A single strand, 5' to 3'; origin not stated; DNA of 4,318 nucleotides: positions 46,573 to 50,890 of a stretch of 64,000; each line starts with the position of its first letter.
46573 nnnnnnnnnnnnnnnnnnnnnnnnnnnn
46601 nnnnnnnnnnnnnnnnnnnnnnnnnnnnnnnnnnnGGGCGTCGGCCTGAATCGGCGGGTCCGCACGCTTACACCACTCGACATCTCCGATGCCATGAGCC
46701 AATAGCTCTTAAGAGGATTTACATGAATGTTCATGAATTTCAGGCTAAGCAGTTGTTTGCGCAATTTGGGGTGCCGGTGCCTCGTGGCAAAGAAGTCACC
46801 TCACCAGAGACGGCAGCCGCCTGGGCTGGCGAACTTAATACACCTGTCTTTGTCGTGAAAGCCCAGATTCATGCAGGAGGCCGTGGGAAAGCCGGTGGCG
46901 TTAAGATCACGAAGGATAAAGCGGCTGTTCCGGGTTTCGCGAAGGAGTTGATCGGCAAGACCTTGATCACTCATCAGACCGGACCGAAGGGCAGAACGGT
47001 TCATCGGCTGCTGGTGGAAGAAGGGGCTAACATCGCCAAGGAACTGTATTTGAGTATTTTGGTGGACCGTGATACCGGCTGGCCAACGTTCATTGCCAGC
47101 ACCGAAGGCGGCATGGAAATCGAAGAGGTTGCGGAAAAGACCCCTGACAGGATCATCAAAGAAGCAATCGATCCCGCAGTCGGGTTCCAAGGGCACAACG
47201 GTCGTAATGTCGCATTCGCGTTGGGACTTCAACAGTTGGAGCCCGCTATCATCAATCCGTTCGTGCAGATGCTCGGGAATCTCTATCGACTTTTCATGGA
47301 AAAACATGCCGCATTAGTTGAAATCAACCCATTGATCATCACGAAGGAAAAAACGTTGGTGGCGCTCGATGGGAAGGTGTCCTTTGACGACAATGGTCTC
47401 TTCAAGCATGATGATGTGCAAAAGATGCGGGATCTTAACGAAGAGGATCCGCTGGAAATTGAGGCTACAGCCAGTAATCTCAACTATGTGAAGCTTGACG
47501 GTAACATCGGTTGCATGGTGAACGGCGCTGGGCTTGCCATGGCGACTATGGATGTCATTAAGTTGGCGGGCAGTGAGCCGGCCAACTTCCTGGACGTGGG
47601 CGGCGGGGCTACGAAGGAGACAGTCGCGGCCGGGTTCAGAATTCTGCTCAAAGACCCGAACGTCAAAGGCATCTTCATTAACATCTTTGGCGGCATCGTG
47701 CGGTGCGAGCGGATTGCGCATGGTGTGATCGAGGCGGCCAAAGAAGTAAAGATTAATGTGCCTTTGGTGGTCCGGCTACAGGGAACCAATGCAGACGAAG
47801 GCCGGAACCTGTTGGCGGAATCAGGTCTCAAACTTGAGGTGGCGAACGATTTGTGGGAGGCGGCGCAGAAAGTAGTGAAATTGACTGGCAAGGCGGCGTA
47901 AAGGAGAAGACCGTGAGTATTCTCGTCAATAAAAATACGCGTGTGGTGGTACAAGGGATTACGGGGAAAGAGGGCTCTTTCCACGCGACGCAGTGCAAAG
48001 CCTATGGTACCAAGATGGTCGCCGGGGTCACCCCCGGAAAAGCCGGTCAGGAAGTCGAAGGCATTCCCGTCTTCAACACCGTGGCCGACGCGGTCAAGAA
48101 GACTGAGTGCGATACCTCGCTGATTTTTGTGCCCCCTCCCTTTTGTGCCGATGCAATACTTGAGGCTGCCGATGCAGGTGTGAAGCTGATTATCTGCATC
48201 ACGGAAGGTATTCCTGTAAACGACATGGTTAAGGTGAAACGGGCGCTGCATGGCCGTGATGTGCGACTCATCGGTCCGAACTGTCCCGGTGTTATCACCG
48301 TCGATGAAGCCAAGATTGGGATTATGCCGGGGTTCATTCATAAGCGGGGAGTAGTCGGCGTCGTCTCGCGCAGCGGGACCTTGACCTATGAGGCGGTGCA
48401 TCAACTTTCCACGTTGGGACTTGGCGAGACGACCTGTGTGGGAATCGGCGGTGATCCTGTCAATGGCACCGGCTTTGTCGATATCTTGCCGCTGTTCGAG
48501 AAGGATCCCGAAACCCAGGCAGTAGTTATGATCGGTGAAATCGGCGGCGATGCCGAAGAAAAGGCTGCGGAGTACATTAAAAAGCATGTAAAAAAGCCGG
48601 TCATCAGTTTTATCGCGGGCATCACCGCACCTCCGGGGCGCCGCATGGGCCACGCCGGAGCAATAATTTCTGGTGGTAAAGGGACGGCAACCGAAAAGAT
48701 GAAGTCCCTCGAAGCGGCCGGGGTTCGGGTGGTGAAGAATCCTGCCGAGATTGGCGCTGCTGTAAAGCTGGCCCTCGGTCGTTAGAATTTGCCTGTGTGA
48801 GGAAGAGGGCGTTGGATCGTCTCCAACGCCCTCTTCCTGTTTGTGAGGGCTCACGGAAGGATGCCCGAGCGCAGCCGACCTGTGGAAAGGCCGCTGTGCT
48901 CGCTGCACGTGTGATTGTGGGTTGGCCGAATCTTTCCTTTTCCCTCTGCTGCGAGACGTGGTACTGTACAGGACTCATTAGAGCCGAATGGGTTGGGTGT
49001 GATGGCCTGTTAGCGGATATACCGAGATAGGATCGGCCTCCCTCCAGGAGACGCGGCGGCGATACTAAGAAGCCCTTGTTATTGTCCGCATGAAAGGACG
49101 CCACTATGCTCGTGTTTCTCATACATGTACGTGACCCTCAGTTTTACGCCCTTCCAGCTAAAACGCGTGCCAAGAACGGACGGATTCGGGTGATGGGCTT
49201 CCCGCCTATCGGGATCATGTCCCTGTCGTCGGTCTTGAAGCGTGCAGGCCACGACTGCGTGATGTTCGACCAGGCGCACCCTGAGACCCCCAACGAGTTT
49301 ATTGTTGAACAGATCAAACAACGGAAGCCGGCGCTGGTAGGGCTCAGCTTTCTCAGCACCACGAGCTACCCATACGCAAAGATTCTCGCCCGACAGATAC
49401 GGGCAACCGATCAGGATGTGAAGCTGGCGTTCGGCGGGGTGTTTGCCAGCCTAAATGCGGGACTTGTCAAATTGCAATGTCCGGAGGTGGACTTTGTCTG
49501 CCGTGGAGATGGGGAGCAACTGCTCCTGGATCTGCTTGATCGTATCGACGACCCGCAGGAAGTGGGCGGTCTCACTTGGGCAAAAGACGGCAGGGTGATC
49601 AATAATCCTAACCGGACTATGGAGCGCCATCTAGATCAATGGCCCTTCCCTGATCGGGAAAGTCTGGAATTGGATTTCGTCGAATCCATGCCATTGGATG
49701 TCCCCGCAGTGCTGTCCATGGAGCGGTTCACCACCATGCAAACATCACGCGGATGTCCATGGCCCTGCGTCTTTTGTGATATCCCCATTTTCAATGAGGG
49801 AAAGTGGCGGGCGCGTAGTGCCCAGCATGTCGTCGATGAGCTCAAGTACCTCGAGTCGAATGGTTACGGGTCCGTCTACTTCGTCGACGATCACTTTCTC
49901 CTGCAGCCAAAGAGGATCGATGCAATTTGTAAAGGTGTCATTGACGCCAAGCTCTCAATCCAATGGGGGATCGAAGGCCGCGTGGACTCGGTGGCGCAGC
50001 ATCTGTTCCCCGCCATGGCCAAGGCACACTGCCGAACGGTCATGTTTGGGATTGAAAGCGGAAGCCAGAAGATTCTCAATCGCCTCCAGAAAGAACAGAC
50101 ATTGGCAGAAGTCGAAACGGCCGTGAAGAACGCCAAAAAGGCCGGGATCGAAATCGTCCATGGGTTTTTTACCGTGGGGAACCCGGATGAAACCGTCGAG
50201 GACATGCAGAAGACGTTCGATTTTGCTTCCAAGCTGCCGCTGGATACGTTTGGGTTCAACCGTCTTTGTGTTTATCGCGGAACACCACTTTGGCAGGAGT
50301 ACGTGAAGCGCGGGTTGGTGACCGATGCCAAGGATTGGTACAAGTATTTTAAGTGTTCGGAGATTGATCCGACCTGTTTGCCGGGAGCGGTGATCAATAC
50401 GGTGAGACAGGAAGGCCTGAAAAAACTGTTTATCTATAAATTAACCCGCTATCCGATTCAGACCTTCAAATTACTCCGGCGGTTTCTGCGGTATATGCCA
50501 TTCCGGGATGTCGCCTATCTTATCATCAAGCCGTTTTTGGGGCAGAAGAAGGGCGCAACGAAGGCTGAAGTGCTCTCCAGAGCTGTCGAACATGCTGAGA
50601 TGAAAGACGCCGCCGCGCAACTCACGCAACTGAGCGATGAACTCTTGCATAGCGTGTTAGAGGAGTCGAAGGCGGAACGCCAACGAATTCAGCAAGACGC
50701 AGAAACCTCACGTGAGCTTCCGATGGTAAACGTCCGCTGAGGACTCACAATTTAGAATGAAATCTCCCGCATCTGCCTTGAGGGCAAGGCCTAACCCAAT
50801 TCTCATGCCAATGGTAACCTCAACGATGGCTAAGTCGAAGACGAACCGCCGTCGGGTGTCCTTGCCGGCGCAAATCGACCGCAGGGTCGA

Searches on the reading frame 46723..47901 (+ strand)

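Call 74: search_protein_families(library=pfam, proteins=[window:46723-47901:+], max_evalue=0.00001)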
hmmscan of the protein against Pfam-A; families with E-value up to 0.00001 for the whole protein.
window:46723-47901:+ (392 aa): 4 families
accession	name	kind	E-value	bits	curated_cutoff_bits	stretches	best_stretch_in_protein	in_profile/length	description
PF08442.15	ATP-grasp_2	-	6.1e-74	248.5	29.5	1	2-205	1-201/202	ATP-grasp domain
PF00549.24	Ligase_CoA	-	1.1e-34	119.8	24.5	1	265-385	1-128/128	CoA-ligase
PF24948.1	Citrate_synth_N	-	1.4e-14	54.5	83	1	23-227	37-226/232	ATP-citrate synthase ATP-grasp domain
PF13549.11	ATP-grasp_5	-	3.2e-10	40.2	27.6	1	4-219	11-219/221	ATP-grasp domain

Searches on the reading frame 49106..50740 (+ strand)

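Call 75: search_protein_families(library=pfam, proteins=[window:49106-50740:+], max_evalue=0.00001)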
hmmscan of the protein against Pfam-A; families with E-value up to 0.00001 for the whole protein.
window:49106-50740:+ (544 aa): 2 families
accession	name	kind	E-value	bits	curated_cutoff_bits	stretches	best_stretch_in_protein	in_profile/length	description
PF04055.27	Radical_SAM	-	4.9e-23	82.5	29.5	1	212-374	2-166/166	Radical SAM superfamily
PF02310.24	B12-binding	-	8.6e-18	64.8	32.1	1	33-142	13-119/121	B12 binding domain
